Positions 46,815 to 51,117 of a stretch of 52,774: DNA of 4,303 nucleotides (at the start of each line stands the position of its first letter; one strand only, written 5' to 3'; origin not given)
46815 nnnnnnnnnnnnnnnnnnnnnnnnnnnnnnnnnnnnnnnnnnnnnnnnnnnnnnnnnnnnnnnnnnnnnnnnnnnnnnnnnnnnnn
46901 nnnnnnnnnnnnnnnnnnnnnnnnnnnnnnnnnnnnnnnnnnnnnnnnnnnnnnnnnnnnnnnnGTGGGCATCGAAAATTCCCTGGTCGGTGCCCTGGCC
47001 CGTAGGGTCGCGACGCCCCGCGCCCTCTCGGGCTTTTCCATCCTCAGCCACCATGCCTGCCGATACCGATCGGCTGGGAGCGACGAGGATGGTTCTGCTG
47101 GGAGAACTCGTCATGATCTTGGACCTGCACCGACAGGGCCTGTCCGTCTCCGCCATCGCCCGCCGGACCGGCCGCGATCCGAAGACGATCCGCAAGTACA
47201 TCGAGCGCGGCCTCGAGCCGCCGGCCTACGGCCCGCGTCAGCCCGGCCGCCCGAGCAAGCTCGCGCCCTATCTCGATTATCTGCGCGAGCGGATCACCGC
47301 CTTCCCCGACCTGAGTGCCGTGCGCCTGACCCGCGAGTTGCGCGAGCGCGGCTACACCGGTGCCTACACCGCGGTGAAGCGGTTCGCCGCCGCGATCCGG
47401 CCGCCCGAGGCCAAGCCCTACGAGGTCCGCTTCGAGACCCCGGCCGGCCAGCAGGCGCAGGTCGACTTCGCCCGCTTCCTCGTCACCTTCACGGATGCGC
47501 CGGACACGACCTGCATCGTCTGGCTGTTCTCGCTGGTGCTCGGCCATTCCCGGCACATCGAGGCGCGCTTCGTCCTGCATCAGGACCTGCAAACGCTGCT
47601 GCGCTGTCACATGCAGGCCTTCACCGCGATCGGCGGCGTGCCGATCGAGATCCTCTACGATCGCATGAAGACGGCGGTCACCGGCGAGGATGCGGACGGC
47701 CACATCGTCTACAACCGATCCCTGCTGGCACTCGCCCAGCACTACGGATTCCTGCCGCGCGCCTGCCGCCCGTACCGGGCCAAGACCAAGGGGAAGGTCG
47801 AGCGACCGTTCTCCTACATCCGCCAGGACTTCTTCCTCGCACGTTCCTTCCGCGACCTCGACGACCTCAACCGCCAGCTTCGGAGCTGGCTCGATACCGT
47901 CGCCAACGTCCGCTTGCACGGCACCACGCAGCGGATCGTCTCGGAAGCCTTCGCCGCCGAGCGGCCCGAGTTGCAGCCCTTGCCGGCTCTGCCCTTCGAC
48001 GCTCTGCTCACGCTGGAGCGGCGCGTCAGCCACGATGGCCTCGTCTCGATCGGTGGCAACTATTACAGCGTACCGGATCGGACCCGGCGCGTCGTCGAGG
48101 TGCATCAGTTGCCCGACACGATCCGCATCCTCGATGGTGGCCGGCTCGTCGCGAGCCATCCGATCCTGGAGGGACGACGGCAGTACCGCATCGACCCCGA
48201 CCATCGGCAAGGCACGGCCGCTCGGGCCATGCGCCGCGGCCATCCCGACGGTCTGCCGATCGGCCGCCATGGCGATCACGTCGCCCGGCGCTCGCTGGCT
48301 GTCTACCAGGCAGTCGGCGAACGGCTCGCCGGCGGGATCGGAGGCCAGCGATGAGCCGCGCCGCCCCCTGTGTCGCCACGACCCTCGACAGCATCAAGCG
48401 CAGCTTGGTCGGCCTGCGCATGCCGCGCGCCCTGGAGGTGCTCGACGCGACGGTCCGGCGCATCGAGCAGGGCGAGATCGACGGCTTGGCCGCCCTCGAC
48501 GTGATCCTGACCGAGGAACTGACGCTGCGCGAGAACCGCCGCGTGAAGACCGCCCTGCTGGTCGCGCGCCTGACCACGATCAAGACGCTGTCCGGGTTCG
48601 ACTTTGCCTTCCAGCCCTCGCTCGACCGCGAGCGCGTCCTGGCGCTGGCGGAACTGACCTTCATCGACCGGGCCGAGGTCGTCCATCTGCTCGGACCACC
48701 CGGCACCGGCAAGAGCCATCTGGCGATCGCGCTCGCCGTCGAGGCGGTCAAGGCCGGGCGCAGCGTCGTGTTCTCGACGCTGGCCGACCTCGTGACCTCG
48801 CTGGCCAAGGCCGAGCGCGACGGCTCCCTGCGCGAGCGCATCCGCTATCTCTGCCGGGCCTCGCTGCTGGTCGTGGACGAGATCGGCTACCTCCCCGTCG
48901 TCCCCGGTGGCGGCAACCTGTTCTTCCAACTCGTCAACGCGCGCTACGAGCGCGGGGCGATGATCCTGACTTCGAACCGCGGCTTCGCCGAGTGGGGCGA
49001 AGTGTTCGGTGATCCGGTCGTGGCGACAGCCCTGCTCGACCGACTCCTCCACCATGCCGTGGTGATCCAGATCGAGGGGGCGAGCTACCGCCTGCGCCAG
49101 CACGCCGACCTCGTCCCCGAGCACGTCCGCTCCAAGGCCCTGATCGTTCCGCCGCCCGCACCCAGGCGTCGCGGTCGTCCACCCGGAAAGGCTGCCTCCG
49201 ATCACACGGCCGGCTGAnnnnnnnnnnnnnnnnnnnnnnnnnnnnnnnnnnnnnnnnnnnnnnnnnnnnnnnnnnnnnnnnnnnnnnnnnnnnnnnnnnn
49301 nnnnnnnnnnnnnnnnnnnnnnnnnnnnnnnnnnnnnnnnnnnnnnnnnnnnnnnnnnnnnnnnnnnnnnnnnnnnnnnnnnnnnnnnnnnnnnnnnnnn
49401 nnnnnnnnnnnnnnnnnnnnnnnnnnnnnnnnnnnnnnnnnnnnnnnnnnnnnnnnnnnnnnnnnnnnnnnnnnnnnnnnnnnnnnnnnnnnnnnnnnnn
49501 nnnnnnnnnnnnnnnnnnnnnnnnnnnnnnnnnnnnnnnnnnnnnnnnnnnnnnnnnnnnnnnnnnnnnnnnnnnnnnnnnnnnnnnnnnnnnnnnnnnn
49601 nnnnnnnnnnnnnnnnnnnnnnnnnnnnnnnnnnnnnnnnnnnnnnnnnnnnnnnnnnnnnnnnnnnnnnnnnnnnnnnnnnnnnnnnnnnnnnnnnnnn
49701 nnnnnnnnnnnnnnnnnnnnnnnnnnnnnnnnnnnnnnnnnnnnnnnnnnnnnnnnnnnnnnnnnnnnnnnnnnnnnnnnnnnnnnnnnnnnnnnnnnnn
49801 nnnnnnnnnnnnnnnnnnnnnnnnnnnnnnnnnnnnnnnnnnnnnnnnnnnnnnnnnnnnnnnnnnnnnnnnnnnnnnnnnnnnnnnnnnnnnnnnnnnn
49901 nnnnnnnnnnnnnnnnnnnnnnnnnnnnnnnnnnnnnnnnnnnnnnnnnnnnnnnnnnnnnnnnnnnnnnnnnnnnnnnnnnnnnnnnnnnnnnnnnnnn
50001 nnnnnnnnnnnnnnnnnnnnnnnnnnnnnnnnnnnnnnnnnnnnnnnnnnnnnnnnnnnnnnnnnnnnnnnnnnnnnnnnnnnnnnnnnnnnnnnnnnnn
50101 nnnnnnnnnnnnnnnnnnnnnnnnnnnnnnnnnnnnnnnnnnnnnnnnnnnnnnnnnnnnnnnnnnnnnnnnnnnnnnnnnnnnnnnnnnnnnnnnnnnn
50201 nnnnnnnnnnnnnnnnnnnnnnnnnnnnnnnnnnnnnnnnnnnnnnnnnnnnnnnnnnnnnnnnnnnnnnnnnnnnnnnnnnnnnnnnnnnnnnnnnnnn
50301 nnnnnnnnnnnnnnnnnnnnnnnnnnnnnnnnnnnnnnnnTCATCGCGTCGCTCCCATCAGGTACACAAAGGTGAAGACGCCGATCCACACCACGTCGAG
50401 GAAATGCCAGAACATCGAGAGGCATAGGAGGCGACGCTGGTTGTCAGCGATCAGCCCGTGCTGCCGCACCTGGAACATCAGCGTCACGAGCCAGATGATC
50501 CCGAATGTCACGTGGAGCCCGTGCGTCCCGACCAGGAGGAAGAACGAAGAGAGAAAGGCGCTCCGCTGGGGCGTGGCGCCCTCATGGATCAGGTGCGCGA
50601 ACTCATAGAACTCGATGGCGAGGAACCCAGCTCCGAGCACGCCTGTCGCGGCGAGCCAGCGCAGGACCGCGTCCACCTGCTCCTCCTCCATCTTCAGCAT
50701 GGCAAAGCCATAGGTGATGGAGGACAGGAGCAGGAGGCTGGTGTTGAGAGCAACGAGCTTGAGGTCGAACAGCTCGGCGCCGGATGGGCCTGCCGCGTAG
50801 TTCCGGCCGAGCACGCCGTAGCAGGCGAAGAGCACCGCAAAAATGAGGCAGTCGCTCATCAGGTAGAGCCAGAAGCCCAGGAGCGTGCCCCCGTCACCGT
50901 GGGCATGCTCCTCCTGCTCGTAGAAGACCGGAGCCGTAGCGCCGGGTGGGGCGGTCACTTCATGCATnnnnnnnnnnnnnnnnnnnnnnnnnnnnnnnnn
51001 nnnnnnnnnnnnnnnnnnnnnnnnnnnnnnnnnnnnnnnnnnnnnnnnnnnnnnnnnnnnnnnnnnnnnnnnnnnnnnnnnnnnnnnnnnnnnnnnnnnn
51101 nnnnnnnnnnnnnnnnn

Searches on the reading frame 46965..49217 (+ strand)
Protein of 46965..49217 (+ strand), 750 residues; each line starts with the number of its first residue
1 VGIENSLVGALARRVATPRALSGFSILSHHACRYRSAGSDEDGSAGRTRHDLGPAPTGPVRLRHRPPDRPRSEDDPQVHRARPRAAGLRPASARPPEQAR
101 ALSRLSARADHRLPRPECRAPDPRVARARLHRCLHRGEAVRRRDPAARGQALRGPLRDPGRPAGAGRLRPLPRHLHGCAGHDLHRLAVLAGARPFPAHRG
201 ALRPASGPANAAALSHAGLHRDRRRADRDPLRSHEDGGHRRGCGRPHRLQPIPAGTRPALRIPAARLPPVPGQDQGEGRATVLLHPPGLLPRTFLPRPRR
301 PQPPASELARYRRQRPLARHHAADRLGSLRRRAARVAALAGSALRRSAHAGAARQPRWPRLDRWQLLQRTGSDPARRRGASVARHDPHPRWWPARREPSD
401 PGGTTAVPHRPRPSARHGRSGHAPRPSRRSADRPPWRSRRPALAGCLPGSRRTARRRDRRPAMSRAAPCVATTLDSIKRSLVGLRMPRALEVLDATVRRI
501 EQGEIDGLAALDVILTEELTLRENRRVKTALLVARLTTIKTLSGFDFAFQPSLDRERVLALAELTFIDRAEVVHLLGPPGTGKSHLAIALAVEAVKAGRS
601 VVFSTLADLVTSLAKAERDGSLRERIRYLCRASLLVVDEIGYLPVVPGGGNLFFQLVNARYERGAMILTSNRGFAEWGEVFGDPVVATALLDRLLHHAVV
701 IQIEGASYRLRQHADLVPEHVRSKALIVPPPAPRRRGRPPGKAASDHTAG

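Call 74: search_protein_families(library=pfam, proteins=[window:46965-49217:+], max_evalue=0.001)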
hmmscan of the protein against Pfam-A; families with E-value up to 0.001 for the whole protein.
window:46965-49217:+ (750 aa): 5 families
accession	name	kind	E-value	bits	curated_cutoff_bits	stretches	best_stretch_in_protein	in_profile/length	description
PF01695.23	IstB_IS21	-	9.5e-74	248.3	24.1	1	484-713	6-235/238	IstB-like ATP binding protein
PF02562.22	PhoH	-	3.6e-05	23.8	27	1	566-599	15-48/205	PhoH-like protein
PF13481.12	AAA_25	-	0.0002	21.5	27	1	566-633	29-98/195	AAA domain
PF00004.35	AAA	-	0.00021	22.2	21.2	1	574-640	2-66/131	ATPase family associated with various cellular activities (AAA)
PF00308.24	Bac_DnaA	-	0.00026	21.7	23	1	573-672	37-139/162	Bacterial DnaA ATPAse domain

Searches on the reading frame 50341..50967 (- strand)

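Call 74: search_protein_families(library=pfam, proteins=[window:50341-50967:-], max_evalue=0.001)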
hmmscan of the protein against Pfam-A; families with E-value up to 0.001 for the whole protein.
window:50341-50967:- (208 aa): 1 family
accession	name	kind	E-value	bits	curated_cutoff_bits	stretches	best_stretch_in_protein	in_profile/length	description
PF00510.24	COX3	-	1.3e-15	58.4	23.8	1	27-205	75-257/258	Cytochrome c oxidase subunit III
